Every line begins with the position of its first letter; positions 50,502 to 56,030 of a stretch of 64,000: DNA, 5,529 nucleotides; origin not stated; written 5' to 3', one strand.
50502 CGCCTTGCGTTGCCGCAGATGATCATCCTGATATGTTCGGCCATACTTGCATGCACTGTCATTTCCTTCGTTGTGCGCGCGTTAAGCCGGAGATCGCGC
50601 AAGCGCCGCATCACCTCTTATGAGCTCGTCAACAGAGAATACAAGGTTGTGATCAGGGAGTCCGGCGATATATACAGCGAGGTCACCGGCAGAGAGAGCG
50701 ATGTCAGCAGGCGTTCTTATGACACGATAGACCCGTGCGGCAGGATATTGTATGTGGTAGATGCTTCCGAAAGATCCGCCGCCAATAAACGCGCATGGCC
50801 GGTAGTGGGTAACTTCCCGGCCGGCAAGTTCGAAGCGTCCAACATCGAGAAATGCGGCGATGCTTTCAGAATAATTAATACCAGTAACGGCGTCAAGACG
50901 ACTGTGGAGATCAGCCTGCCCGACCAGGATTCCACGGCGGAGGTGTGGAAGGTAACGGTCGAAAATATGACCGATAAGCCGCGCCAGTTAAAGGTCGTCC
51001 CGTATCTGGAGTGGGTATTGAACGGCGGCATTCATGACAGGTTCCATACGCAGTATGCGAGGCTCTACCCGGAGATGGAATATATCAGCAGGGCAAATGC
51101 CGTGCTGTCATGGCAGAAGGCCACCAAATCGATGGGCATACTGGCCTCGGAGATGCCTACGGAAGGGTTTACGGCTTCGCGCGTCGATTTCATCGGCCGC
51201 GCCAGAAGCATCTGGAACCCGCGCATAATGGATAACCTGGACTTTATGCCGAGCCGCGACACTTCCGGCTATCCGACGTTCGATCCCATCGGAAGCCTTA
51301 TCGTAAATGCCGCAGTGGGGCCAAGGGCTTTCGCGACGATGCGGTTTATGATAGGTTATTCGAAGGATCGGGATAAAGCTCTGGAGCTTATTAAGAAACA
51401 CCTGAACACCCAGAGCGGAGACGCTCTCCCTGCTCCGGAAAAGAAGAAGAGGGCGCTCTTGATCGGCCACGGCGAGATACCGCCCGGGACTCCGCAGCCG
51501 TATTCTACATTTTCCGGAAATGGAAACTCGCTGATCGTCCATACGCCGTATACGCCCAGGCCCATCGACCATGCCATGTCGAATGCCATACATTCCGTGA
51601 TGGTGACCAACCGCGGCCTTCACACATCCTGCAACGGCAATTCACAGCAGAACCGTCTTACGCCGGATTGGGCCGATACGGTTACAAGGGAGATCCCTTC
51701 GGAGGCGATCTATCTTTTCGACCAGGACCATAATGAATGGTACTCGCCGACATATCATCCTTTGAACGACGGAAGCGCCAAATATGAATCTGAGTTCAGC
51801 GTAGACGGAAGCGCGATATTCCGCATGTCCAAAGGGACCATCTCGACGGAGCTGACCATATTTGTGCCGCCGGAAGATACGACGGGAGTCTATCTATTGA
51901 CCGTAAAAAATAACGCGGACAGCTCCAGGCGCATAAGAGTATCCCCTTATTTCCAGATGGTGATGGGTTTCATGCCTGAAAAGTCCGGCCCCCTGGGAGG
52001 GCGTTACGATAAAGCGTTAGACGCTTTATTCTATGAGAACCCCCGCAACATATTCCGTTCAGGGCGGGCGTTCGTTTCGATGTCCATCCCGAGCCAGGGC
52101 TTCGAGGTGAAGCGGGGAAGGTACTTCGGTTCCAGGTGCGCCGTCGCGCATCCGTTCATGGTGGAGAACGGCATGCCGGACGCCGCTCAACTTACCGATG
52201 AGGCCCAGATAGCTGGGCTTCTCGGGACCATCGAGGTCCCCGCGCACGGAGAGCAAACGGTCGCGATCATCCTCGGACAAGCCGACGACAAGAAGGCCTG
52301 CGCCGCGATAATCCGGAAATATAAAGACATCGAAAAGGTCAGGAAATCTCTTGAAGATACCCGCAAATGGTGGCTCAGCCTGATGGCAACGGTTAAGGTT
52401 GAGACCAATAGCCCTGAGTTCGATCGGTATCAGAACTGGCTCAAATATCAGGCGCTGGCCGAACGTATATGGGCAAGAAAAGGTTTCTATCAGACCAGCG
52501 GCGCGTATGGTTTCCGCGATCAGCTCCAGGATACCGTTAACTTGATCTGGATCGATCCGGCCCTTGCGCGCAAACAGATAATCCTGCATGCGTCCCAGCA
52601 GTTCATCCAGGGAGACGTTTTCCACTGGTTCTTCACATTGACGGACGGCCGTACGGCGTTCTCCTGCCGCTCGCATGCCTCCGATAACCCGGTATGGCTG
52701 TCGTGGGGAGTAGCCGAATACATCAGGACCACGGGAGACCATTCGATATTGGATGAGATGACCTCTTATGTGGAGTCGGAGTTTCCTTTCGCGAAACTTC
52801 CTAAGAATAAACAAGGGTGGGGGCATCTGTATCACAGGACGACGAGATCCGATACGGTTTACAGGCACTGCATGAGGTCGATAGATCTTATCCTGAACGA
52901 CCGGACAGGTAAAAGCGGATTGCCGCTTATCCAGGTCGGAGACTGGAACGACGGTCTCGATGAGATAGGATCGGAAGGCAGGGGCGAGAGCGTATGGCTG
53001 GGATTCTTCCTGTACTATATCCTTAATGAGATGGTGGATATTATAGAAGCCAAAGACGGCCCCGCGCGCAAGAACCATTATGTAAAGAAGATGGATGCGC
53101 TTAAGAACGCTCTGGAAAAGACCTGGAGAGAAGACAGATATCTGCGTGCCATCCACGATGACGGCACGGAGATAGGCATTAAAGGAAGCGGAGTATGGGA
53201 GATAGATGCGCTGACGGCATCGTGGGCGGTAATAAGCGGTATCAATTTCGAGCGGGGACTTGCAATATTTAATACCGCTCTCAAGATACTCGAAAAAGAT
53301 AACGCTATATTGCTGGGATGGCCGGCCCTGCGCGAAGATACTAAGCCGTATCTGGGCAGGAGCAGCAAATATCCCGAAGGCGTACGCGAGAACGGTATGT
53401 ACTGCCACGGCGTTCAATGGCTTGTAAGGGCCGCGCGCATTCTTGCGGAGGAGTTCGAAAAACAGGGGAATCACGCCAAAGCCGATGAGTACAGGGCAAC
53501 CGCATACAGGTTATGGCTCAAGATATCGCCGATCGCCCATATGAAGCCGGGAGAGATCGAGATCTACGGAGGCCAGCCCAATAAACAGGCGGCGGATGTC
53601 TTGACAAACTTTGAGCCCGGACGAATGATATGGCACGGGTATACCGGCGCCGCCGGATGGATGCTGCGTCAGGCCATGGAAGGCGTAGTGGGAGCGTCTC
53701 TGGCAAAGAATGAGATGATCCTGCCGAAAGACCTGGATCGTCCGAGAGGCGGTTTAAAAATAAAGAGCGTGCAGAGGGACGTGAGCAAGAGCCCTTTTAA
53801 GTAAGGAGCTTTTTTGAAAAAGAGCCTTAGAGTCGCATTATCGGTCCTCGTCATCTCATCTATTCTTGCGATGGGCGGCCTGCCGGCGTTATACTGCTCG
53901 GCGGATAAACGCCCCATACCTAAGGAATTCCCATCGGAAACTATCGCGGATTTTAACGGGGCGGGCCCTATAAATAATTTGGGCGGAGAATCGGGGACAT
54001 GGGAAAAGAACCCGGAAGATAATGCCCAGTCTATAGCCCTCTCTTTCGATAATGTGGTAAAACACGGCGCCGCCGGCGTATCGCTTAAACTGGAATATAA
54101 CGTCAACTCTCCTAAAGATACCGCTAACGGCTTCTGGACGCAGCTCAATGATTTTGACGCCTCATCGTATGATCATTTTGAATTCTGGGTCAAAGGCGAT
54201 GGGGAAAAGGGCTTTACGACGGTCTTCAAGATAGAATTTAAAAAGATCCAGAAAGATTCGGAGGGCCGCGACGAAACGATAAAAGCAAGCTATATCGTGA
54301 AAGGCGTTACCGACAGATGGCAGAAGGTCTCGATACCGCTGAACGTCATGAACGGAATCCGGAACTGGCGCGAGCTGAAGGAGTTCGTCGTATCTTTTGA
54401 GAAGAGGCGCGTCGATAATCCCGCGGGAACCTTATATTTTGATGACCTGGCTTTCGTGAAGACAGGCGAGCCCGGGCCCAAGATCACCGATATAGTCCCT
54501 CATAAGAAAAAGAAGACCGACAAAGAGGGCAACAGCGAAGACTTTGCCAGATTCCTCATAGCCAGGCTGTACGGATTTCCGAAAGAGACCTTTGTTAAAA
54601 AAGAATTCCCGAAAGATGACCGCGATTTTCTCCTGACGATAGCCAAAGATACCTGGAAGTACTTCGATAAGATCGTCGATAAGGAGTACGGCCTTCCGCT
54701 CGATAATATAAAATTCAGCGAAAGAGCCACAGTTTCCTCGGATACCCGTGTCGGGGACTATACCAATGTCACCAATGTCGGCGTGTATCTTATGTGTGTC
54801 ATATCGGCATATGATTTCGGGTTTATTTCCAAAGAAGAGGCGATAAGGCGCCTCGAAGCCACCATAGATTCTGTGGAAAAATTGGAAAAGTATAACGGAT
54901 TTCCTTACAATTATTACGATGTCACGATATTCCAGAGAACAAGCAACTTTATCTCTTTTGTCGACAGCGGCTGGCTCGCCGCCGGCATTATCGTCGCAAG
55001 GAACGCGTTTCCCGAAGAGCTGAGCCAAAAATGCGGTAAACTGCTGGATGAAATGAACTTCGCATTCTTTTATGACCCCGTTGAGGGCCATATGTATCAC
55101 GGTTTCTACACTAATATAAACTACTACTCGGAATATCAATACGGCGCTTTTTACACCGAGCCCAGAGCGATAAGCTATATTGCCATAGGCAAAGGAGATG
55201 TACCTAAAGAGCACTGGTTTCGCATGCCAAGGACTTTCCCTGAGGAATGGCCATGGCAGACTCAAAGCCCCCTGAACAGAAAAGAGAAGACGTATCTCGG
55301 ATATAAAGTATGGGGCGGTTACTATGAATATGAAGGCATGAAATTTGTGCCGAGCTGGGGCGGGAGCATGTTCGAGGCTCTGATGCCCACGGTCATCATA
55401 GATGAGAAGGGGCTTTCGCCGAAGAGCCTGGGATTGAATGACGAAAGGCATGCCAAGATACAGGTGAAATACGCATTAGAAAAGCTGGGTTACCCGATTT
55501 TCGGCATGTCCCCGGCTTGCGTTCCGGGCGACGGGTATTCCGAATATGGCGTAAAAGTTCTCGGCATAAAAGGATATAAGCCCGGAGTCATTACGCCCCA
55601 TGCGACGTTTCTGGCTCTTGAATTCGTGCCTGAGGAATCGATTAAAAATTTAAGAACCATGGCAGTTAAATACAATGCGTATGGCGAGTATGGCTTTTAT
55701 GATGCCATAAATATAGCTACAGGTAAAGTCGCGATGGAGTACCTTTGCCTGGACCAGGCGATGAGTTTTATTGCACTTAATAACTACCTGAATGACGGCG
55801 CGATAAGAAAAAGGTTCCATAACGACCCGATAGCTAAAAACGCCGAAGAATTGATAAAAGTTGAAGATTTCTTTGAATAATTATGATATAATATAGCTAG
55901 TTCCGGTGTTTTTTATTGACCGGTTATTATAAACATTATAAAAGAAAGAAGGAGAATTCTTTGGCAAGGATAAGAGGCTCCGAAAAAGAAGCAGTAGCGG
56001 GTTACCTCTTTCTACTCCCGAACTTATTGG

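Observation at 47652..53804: A polytopic membrane domain of about 20 helices fused to a GH94 glycoside phosphorylase, within a GH144-like/CBM/ABC/ROK locus: a candidate beta-1,2-glucan synthase-like or processing machine lacking a recognisable GT domain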

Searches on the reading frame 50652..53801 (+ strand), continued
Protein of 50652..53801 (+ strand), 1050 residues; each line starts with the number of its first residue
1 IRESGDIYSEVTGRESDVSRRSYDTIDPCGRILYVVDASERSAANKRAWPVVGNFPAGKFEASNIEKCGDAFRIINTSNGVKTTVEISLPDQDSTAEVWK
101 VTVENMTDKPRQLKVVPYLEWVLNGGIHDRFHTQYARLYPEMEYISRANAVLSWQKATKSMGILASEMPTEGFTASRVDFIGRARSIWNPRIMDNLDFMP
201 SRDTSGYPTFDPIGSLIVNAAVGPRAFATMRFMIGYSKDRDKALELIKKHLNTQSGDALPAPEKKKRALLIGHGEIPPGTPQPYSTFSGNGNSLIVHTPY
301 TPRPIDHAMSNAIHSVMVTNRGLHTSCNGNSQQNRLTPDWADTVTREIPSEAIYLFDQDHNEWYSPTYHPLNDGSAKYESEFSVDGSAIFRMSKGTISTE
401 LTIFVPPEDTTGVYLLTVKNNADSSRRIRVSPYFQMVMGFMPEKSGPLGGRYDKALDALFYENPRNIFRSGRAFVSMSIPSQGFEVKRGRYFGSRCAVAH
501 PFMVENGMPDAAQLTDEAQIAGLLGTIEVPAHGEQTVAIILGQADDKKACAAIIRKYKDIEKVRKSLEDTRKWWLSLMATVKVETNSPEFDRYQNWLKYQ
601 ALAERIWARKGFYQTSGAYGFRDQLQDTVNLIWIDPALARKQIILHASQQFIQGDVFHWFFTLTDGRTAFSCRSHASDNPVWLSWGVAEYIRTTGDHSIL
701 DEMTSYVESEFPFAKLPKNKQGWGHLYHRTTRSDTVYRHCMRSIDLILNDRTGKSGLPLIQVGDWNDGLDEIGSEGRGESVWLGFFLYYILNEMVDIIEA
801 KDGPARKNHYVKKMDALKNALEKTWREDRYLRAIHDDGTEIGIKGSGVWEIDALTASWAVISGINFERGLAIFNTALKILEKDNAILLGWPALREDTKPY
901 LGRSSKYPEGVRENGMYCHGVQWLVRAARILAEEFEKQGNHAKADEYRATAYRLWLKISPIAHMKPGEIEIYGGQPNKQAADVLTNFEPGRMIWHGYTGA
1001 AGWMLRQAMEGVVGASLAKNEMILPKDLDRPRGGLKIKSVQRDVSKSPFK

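Call 98: fold_search(model_id=the predicted structure, library=pdb)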
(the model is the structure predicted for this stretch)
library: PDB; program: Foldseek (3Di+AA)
matches with E <= 10: 869; with E <= 0.001: 155
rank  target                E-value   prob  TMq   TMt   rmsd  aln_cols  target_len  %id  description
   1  8rfe_A                9.8e-55  1.00  0.79  0.31   9.3      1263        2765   24  CgsiGP2 sample in nanodisc (released 2024-03-20)
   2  8rf0_A                1.4e-54  1.00  0.80  0.32   9.4      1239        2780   24  WT-CGS sample in nanodisc (released 2024-03-20)
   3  8rf9                  4.7e-50  1.00  0.73  0.30   9.4      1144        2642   24  CgsiGP1 sample in nanodisc (released 2024-03-20)
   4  8ho9_A                1.8e-36  1.00  0.57  0.72   5.9       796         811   20  The cryo-EM structure of cellobiose phosphorylase from Clostridium thermocellum (cysteine-to-serine varient) (released 2023-12-13)
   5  8ho8_A                2.1e-36  1.00  0.59  0.75   5.3       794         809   21  The cryo-EM structure of cellobiose phosphorylase from Clostridium thermocellum in complex with cellobiose (released 2023-12-13)
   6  8hob_A                2.9e-36  1.00  0.58  0.74   5.2       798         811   21  The cryo-EM structure of cellobiose phosphorylase from Clostridium thermocellum ( variant) (released 2024-03-20)
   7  8ho7_A                3.0e-36  1.00  0.57  0.72   5.8       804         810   20  The cryo-EM structure of cellobiose phosphorylase from Clostridium thermocellum (released 2023-12-13)
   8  3qde_A                2.0e-35  1.00  0.59  0.75   5.4       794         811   20  The structure of Cellobiose phosphorylase from Clostridium thermocellum in complex with phosphate (released 2011-11-09)
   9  1v7v                  6.2e-35  1.00  0.55  0.73   6.1       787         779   19  Crystal structure of Vibrio proteolyticus chitobiose phosphorylase (released 2004-06-22)
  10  3afj_A                4.5e-34  1.00  0.57  0.72   6.0       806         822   19  Crystal Structure of Cellvibrio gilvus Cellobiose Phosphorylase triple mutant (released 2011-03-23)
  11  3acs_A                7.0e-34  1.00  0.59  0.74   4.9       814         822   19  Crystal Structure of Cellvibrio gilvus Cellobiose Phosphorylase W488F mutant (released 2010-12-22)
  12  3s4c                  8.4e-34  1.00  0.57  0.72   5.8       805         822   18  Lactose phosphorylase in complex with sulfate (released 2012-06-27)
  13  8bou_B                1.1e-33  1.00  0.56  0.72   5.2       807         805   19  Crystal structure of Blautia producta GH94 (released 2023-11-29)
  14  2cqs_A                2.4e-33  1.00  0.57  0.72   5.9       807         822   19  Crystal Structure of Cellvibrio gilvus Cellobiose Phosphorylase Crystallized from Ammonium Sulfate (released 2006-05-16)
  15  3rrs_A                2.4e-33  1.00  0.56  0.70   6.3       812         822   18  Crystal structure analysis of cellobiose phosphorylase from Cellulomonas uda (released 2012-05-09)
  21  5h3z_A                2.7e-27  1.00  0.67  0.64   9.5      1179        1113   14  Crystal Structure of 1,2-beta-oligoglucan phosphorylase from Lachnoclostridium phytofermentans (released 2017-03-01)
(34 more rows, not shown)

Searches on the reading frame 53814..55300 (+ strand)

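Call 27: search_protein_families(library=pfam, proteins=[window:53814-55300:+], max_evalue=1)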
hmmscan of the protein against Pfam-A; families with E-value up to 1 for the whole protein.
window:53814-55300:+ (495 aa): 3 families
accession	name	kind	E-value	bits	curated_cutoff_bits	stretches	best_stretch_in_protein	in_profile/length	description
PF11329.14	DUF3131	-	8.8e-05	22.1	20.3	1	276-371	2-85/367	Protein of unknown function (DUF3131)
PF03425.19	CBM_11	-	0.0029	18.1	27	1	41-177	12-133/182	Carbohydrate binding domain (family 11)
PF21582.3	CBM30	-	0.12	12.8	27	1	120-198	76-154/170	Carbohydrate binding domain 30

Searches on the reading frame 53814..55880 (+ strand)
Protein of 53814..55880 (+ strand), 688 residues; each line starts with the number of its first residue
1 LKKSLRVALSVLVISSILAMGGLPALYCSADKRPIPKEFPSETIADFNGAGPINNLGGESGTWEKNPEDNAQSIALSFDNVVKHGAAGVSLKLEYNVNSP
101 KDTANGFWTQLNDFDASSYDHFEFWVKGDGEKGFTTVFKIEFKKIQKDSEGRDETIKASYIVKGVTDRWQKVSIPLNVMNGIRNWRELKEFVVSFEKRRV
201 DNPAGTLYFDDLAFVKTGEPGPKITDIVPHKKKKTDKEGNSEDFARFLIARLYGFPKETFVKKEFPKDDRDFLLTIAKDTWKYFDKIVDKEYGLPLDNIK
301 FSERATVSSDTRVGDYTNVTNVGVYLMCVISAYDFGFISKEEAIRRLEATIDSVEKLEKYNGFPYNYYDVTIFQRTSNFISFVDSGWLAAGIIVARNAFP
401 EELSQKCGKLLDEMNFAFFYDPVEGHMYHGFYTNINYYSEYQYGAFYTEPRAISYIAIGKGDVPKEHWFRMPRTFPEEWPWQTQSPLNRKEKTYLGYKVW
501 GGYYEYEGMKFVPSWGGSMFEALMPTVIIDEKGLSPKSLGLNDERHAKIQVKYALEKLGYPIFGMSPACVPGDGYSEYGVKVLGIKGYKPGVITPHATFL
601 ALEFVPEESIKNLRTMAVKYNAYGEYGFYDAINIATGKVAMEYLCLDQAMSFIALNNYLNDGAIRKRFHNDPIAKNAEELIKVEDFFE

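Call 8: search_protein_families(library=pfam, proteins=[window:53814-55880:+], max_evalue=0.001)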
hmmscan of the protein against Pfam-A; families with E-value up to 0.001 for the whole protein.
window:53814-55880:+ (688 aa): 2 families
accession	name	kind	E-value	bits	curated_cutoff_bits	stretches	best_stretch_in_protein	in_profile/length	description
PF10091.15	Glycoamylase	-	2.8e-23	83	27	1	503-671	40-220/221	Putative glucoamylase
PF11329.14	DUF3131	-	0.00013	21.6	20.3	1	276-371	2-85/367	Protein of unknown function (DUF3131)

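Call 104: search_solved_structures(query=window:53814-55880:+, max_evalue=0.01)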
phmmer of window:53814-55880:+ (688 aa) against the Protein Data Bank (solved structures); distinct sequences matched with E-value up to 0.01: 10.
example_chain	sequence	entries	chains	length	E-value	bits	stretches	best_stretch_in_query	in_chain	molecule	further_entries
8wy1_A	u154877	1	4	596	2.2e-42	148.2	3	264-405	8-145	Glycosyltransferase 36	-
8rf9_A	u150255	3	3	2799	2.3e-42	148.1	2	273-398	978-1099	Cyclic beta 1-2 glucan synthetase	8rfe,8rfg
8rf0_A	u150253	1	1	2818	2.3e-42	148.1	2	273-398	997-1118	Cyclic beta-(1,2)-glucan synthase NdvB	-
8xuj_A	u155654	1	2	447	3.5e-14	55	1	503-652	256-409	Membrane protein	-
3eu8_A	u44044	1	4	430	3.3e-13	51.7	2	563-677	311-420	putative glucoamylase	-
4qt9_A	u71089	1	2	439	3.5e-11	45.1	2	573-672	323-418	putative glucoamylase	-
4gl3_A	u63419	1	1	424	3.6e-11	45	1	516-673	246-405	putative glucoamylase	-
5z06_A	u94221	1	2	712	4.4e-10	41.4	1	322-661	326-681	BDI_3064 protein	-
5gzh_A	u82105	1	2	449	3.4e-09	38.5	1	313-672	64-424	Endo-beta-1,2-glucanase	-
5gzk_A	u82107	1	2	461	4.1e-09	38.2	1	314-672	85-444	Uncharacterized protein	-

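Call 108: search_solved_structures(query=window:53814-55880:+, max_evalue=1e-20, show_alignments=2)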
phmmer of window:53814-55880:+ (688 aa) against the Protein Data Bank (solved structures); distinct sequences matched with E-value up to 1e-20: 3.
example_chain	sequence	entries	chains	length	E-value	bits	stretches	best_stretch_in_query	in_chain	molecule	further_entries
8wy1_A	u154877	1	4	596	2.2e-42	148.2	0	264-405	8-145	Glycosyltransferase 36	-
8rf9_A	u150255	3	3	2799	2.3e-42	148.1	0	273-398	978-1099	Cyclic beta 1-2 glucan synthetase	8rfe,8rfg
8rf0_A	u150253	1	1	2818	2.3e-42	148.1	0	273-398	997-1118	Cyclic beta-(1,2)-glucan synthase NdvB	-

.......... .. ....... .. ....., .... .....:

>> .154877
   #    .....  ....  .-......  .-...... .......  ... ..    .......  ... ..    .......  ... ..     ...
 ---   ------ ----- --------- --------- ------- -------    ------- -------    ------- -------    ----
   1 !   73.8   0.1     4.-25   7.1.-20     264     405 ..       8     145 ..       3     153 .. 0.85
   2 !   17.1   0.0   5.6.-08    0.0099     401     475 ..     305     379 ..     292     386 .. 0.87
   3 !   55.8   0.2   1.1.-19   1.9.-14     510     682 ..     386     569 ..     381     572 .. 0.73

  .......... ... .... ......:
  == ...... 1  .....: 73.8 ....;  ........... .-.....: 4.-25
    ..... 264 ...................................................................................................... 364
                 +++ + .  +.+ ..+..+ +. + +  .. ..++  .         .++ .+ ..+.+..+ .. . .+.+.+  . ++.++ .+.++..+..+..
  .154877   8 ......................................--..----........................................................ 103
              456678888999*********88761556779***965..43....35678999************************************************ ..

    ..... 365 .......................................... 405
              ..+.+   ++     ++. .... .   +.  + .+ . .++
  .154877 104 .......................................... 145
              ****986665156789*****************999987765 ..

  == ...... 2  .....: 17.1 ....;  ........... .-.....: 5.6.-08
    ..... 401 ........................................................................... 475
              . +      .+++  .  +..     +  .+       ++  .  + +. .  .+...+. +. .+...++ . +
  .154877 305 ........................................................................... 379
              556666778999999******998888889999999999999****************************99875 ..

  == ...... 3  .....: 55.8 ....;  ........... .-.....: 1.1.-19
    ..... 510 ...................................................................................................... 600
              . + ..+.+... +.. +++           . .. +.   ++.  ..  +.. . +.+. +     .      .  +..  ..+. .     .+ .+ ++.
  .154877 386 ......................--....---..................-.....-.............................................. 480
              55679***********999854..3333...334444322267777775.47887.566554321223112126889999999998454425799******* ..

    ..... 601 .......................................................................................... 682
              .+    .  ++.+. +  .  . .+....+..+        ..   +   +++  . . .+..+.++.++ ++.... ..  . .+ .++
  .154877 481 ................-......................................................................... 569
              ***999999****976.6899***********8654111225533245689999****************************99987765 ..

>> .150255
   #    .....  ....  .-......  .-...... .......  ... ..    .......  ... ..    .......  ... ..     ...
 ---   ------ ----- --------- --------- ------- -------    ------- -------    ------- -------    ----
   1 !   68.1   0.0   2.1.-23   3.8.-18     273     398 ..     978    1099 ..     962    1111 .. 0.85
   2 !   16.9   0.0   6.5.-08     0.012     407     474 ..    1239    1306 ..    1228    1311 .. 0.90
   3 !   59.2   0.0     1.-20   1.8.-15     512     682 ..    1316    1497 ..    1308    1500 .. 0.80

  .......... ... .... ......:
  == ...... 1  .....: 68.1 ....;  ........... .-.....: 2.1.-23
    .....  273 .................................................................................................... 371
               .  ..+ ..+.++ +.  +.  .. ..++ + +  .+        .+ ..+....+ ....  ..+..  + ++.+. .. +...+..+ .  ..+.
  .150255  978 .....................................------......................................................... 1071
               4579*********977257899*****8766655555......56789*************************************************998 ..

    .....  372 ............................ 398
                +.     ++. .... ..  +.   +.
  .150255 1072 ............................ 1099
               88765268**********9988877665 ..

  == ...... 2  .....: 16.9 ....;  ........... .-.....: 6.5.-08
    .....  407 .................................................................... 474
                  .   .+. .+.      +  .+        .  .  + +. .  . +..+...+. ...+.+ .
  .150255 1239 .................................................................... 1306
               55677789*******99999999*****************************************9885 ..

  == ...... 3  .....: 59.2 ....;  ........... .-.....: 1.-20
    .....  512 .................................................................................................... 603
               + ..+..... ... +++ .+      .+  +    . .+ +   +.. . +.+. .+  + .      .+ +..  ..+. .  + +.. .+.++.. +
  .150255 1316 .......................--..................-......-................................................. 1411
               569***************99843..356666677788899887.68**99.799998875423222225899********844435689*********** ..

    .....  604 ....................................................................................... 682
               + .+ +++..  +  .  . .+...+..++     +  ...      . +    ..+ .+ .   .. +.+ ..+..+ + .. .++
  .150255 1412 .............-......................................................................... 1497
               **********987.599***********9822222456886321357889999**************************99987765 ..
